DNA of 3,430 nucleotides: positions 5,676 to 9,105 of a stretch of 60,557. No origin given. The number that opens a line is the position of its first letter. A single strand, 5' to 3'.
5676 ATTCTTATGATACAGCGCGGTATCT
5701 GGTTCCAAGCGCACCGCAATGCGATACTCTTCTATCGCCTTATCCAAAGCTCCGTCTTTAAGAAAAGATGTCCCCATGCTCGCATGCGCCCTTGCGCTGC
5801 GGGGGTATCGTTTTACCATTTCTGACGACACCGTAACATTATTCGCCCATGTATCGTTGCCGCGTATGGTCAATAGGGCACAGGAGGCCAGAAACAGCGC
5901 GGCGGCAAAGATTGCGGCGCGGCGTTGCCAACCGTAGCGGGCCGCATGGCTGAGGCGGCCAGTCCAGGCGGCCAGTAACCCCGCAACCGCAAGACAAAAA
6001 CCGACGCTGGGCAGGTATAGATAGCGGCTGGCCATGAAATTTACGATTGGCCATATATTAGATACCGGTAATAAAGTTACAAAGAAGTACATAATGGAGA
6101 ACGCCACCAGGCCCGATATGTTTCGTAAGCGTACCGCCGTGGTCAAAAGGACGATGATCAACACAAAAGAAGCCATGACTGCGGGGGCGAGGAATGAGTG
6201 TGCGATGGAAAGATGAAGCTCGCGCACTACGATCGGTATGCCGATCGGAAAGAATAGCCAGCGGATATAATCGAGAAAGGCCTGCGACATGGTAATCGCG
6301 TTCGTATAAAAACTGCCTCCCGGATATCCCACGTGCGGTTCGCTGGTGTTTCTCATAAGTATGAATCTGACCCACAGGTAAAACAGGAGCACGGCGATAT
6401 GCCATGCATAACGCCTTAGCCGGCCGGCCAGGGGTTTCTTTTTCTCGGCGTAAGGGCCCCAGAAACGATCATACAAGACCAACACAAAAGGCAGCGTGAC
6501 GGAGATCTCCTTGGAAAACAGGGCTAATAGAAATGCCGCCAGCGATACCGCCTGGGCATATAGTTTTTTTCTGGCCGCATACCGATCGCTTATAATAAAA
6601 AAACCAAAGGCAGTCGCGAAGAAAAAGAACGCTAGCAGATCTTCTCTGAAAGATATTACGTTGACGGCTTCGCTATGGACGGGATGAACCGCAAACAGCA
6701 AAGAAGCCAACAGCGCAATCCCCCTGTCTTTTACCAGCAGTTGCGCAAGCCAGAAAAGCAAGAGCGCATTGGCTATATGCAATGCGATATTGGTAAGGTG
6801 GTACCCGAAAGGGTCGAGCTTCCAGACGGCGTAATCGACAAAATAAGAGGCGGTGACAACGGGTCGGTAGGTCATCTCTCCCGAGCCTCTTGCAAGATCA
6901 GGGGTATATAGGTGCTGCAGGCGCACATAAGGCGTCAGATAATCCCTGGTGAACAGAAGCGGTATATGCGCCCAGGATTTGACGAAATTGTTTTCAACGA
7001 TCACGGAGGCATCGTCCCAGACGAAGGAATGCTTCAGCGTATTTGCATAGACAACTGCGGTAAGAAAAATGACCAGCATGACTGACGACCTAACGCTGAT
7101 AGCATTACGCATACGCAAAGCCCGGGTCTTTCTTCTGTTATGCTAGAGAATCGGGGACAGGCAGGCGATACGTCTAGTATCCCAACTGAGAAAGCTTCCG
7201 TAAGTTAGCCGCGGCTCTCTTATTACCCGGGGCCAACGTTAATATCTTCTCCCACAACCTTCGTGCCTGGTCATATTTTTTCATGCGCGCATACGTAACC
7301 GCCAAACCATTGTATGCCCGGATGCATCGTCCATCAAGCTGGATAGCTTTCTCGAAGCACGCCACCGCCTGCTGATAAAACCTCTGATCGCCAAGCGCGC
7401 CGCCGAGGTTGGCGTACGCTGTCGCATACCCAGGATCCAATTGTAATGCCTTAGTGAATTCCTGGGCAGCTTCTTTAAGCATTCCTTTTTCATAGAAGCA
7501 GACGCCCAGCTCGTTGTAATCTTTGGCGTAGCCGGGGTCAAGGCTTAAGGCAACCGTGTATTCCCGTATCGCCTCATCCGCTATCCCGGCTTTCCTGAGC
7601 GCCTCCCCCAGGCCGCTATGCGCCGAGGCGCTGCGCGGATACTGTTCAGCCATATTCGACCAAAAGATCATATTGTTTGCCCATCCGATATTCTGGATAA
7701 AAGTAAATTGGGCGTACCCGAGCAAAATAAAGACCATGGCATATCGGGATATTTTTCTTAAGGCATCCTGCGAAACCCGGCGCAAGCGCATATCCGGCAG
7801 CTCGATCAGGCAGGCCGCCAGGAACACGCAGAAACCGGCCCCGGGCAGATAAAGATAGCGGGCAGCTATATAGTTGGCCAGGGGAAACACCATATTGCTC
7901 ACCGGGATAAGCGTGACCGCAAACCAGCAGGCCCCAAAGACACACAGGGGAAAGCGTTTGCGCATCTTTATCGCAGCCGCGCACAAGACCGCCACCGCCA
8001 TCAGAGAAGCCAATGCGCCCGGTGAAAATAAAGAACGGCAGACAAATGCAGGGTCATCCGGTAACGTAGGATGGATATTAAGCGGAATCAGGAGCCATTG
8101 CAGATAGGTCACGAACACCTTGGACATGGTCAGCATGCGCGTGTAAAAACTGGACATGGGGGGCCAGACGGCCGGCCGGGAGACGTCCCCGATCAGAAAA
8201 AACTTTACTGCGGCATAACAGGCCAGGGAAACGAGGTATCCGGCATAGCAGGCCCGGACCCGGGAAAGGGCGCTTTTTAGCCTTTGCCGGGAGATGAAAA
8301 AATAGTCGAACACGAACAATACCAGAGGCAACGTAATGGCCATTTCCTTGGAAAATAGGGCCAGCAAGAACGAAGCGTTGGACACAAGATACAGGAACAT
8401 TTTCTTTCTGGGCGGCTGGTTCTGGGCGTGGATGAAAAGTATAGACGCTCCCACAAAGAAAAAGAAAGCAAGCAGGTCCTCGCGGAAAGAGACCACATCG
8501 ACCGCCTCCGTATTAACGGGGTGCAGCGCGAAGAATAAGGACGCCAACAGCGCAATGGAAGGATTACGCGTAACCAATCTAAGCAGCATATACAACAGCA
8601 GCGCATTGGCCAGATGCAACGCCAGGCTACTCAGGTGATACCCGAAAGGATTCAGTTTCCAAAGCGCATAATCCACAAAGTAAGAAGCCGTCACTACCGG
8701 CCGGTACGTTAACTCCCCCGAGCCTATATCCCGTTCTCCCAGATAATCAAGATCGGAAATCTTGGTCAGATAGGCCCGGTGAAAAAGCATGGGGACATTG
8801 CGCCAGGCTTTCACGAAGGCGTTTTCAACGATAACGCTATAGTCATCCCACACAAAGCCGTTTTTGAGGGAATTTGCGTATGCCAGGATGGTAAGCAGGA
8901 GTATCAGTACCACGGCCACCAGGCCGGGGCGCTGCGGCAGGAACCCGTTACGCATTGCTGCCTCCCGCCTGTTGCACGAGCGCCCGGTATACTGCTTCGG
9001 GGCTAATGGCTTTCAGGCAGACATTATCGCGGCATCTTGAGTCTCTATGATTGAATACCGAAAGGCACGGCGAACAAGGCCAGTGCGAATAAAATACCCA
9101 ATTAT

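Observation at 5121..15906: Array of four bacterial TMTC-like (GT-C + TPR) glycosyltransferase paralogs: a candidate multi-enzyme periplasmic protein glycosylation system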

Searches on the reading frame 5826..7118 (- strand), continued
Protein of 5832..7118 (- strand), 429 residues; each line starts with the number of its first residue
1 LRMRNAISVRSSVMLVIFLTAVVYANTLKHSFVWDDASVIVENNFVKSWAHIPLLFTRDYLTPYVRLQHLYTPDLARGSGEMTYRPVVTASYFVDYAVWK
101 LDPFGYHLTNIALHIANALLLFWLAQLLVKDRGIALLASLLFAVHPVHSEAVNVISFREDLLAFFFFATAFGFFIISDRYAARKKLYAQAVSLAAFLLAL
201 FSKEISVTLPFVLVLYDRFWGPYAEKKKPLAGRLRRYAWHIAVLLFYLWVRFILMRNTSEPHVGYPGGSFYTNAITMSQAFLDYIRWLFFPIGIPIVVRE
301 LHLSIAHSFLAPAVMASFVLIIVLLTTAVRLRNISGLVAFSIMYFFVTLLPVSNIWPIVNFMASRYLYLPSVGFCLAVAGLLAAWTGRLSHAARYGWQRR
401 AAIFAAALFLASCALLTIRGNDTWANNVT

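Call 73: find_encoding_contigs(protein=P0082, flank=10000, max_places=1)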
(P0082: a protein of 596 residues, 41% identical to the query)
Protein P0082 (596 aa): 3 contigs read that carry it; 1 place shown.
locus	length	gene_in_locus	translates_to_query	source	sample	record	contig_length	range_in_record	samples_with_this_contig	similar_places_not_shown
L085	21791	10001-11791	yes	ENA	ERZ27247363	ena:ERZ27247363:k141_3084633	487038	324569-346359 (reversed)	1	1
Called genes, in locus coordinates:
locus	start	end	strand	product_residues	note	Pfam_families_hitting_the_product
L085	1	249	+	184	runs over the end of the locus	PF01227:GTP_cyclohydroI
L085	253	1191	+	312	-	PF08308:PEGA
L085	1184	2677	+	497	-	PF13632:Glyco_trans_2_3 (weak)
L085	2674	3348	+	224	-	PF11306:DUF3108 (weak)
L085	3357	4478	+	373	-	PF01266:DAO, PF01494:FAD_binding_3 (faint), PF03486:HI0933_like (faint)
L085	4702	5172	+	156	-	-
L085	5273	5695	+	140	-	PF00383:dCMP_cyt_deam_1, PF14437:MafB19-deam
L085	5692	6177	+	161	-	PF00383:dCMP_cyt_deam_1, PF14437:MafB19-deam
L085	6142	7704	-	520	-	-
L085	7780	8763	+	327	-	PF13472:Lipase_GDSL_2 (faint)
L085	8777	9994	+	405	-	PF01075:Glyco_transf_9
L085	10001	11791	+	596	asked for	PF13424:TPR_12 (weak), PF13431:TPR_17 (faint), PF13432:TPR_16 (faint), PF14559:TPR_19 (weak), PF13414:TPR_11, PF00515:TPR_1 (weak), PF07719:TPR_2 (weak), PF13424:TPR_12 (weak), +4 more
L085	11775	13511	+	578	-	PF23914:TPR_CcmH_CycH (weak), PF13431:TPR_17 (weak), PF13432:TPR_16 (weak), PF14559:TPR_19 (weak), PF00515:TPR_1, PF07719:TPR_2 (weak), PF13424:TPR_12 (weak), PF14559:TPR_19, +9 more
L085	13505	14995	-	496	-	-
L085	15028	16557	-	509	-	PF13541:ChlI, PF00158:Sigma54_activat (faint), PF00493:MCM (faint), PF01078:Mg_chelatase, PF07728:AAA_5 (weak), PF13335:Mg_chelatase_C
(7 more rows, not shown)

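Call 81: search_protein_representatives(protein=window:5835-7118:-)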
Query: 428 residues. Proteins with E-value up to 0.001 (for the whole library): 69144; up to 1e-10: 33838; up to 1e-30: 2198. The best 150 are listed.
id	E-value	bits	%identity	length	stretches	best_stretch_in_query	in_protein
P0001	1.6e-269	910.4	100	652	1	14-428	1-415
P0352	2.2e-118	412.6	51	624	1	9-425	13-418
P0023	1.2e-106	373.8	46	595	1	12-427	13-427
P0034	8.5e-103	361.2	46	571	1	13-427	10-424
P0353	3.4e-100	352.7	44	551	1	7-428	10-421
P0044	9.4e-100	351.2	48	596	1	8-428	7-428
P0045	2.4e-99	349.8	47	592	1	13-408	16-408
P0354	3.4e-96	339.5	45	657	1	10-428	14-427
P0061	2.4e-95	336.7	45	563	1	12-428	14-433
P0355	1.1e-94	334.5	44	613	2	10-382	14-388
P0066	3.2e-94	333.0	46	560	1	11-427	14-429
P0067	1.5e-93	330.8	44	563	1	8-428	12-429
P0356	1.1e-92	327.8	46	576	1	11-390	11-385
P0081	2.0e-90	320.5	44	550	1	9-427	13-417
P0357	8.5e-89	315.1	45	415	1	12-386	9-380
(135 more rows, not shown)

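Call 84: search_protein_families(library=pfam, proteins=[L066:9653-11539:+, L080:4386-6227:+, L077:4567-4999:+, L055:5224-5638:+, L069:4139-4565:+, L066:12795-13146:+], max_evalue=0.001)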
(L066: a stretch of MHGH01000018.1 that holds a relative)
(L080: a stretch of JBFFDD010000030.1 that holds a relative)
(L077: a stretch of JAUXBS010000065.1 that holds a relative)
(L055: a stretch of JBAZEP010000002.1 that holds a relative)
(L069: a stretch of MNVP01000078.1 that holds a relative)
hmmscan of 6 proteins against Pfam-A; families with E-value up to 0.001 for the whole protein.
L066:9653-11539:+ (629 aa): 4 families
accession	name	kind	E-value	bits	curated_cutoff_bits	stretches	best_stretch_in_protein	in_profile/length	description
PF00437.27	T2SSE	-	1e-129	432.9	24.9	1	241-622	4-370/370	Type II/IV secretion system protein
PF05157.20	MshEN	-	1.3e-22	80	23.1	1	124-208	1-86/90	MshEN domain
PF13401.12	AAA_22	-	0.00015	22.5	27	1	378-423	4-49/130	AAA domain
PF01637.24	ATPase_2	-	0.00092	19.5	33.2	0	367-427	7-68/225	ATPase domain predominantly from Archaea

L080:4386-6227:+ (614 aa): 5 families
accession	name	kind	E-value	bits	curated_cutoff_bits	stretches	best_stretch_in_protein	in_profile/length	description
PF00437.27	T2SSE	-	3.2e-138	460.8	24.9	1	227-609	5-370/370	Type II/IV secretion system protein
PF05157.20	MshEN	-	1.3e-24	86.4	23.1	1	76-160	1-86/90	MshEN domain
PF13191.12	AAA_16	-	0.00026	22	32.6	1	352-394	10-53/167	AAA ATPase domain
PF25199.1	nSTAND_NTPase5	-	0.00037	20.8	34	1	353-399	28-76/145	Novel STAND NTPase 5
PF13401.12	AAA_22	-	0.00097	19.9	27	0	366-402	6-42/130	AAA domain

L077:4567-4999:+ (144 aa): 1 family
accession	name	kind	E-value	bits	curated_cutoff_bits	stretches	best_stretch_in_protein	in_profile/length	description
PF07963.17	N_methyl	-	2.4e-11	43.2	21.2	1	2-28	1-27/27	Prokaryotic N-terminal methylation motif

L055:5224-5638:+ (138 aa): 1 family
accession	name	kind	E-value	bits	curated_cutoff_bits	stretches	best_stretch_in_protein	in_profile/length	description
PF07963.17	N_methyl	-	2.1e-08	33.8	21.2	1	2-26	3-27/27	Prokaryotic N-terminal methylation motif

L069:4139-4565:+ (142 aa): 3 families
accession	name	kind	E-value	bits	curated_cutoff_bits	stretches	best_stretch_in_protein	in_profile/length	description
PF16732.10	ComP_DUS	-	1.2e-07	33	27.3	1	33-113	1-77/87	Type IV minor pilin ComP, DNA uptake sequence receptor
PF07963.17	N_methyl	-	3.8e-07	29.8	21.2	1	9-32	4-27/27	Prokaryotic N-terminal methylation motif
PF16734.10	Pilin_GH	-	1.2e-05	26.1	28.9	1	45-111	2-61/114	Type IV pilin-like G and H, putative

L066:12795-13146:+ (117 aa): 1 family
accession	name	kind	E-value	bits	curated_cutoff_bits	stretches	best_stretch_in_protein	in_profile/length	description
PF07963.17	N_methyl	-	2.1e-07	30.6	21.2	1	2-26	3-27/27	Prokaryotic N-terminal methylation motif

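Call 86: search_dna_similar(query=window:5835-7118:-, collection=plasmids, mode=protein, max_evalue=0.00001, max_rows=25)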
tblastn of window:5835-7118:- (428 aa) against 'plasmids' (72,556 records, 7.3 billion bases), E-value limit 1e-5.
No match.

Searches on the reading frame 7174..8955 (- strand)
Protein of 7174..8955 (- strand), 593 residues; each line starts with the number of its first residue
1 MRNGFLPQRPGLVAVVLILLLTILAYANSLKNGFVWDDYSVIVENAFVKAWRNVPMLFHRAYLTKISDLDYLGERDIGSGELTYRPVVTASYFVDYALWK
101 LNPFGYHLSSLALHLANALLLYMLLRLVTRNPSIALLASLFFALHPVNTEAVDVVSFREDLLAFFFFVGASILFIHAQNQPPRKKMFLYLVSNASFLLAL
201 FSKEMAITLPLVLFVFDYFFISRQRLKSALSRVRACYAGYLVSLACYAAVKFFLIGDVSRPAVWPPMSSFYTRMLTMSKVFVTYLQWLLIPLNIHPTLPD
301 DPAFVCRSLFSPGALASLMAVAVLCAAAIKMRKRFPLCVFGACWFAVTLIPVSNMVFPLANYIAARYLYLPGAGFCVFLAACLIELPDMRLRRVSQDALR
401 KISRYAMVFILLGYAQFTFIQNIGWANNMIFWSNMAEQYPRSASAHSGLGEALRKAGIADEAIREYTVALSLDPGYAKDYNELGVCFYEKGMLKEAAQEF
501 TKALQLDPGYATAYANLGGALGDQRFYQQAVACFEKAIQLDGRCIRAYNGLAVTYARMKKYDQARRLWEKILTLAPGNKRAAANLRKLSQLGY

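Call 4: search_protein_families(library=pfam, proteins=[window:7174-8955:-], max_evalue=0.01)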
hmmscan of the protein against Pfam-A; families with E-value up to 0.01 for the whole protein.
window:7174-8955:- (593 aa): 16 families
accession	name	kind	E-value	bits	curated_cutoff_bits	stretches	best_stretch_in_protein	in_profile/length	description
PF07719.23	TPR_2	-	2.3e-25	87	27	4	477-509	1-33/34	Tetratricopeptide repeat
PF00515.34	TPR_1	-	2.4e-22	78.2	27.8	3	478-510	2-34/34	Tetratricopeptide repeat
PF13414.12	TPR_11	-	6.6e-17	61.4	26.8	3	487-522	4-39/42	TPR repeat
PF13432.12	TPR_16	-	3.8e-15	56.4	32.7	2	520-578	6-64/65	Tetratricopeptide repeat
PF13431.12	TPR_17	-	4.3e-14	52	24.4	1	533-565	1-33/34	Tetratricopeptide repeat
PF13424.12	TPR_12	-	2.2e-13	50.6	30.1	2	546-590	4-53/77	Tetratricopeptide repeat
PF13181.12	TPR_8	-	2.2e-13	49.6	25.7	1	511-541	1-31/34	Tetratricopeptide repeat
PF14559.12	TPR_19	-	3.2e-12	47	25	2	527-583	7-63/68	Tetratricopeptide repeat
PF13374.12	TPR_10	-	6.4e-10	39.2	27.5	2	546-574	3-31/42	Tetratricopeptide repeat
PF13428.12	TPR_14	-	1.2e-08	35.2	23.5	0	546-583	2-39/44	Tetratricopeptide repeat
PF23914.1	TPR_CcmH_CycH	-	3e-08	34.1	42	1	470-579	43-155/158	Cytochrome c-type biogenesis protein H TPR domain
PF13174.12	TPR_6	-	2.1e-06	28.4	26.3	0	551-576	6-31/33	Tetratricopeptide repeat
PF13371.12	TPR_9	-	8.5e-06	26.1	35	0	461-513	13-65/73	Tetratricopeptide repeat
PF14853.12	Fis1_TPR_C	-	0.00021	21.8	25.3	1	551-588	7-43/53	Fis1 C-terminal tetratricopeptide repeat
PF13176.12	TPR_7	-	0.00024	21.4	27.9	0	547-578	1-32/36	Tetratricopeptide repeat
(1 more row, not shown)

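Call 5: search_protein_families(library=ncbifam, proteins=[window:7174-8955:-], max_evalue=0.01)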
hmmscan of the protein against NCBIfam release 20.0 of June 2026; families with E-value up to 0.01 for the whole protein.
window:7174-8955:- (593 aa): 19 families
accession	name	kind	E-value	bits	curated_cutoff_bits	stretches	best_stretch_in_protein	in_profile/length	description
NF040959.1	MamA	equivalog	1e-14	54.5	200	2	434-507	130-203/204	magnetosome protein MamA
TIGR02521.1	type_IV_pilW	equivalog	6.5e-14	52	154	1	443-588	31-178/234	type IV pilus biogenesis/stability protein PilW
TIGR02917.1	PEP_TPR_lipo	equivalog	5.4e-13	47.7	312.2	1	434-588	524-678/899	XrtA/PEP-CTERM system TPR-repeat protein PrsT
NF033762.1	social_mot_Tgl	equivalog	1.6e-12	47.3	225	1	437-566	25-155/252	social motility TPR repeat lipoprotein Tgl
NF008391.2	PRK11189.1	equivalog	3.8e-11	43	250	1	455-531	77-153/297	lipoprotein NlpI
TIGR02552.1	LcrH_SycD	equivalog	3.1e-09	36.7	104.8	1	440-508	49-117/136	SycD/LcrH family type III secretion system chaperone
NF033920.0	C39_PA2778_fam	equivalog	1.7e-08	34.2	150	1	426-508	173-255/255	PA2778 family cysteine peptidase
TIGR00990.1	3a0801s09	subfamily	1.3e-06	27.3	757.25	1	458-570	346-458/615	mitochondrial import receptor subunit TOM70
NF008757.0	PRK11788.1-5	equivalog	6.8e-06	25.5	363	1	442-573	106-242/388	lipopolysaccharide assembly protein LapB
NF047507.1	TPR_BatC_Lepto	exception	1.3e-05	24.8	175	0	480-517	99-136/214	TPR repeat-containing protein BatC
NF033758.1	gliding_GltE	equivalog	1.5e-05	24.1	225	0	483-576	228-321/411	adventurous gliding motility TPR repeat lipoprotein GltE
NF047371.1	FlcA_CTERM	equivalog_domain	8.4e-05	21.2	300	1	525-585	136-195/646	periplasmic flagellar collar protein FlcA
TIGR04510.1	mod_pep_cyc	subfamily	0.00021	19.9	400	1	483-584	404-506/814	putative peptide modification system cyclase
NF047558.1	TPR_END_plus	domain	0.00066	19.6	32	0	547-584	1-38/56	TPR end-of-group domain-containing protein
NF011886.0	PRK15359.1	equivalog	0.00067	19.4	146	0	421-507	36-122/144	type III secretion system chaperone protein SscB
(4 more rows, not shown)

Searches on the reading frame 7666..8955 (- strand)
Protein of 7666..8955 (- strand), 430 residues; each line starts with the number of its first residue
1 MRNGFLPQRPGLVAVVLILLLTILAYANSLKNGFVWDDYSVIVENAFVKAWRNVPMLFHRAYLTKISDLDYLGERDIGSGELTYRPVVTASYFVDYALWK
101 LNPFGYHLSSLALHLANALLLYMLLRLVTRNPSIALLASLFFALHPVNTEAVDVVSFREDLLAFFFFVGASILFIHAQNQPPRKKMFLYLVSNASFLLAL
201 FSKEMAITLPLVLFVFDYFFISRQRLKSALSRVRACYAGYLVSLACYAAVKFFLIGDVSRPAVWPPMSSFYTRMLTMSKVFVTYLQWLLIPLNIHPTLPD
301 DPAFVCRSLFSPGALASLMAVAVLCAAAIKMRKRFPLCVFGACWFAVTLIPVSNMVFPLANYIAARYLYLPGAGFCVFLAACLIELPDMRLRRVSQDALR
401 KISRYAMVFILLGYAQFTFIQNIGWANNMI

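Call 7: search_protein_families(library=pfam, proteins=[window:7666-8955:-], max_evalue=10)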
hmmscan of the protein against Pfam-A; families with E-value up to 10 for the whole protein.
seq(430 aa): 1 family
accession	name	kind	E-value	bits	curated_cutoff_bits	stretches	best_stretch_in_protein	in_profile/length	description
PF04689.18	S1FA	-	1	10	21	1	164-185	22-44/66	DNA binding protein S1FA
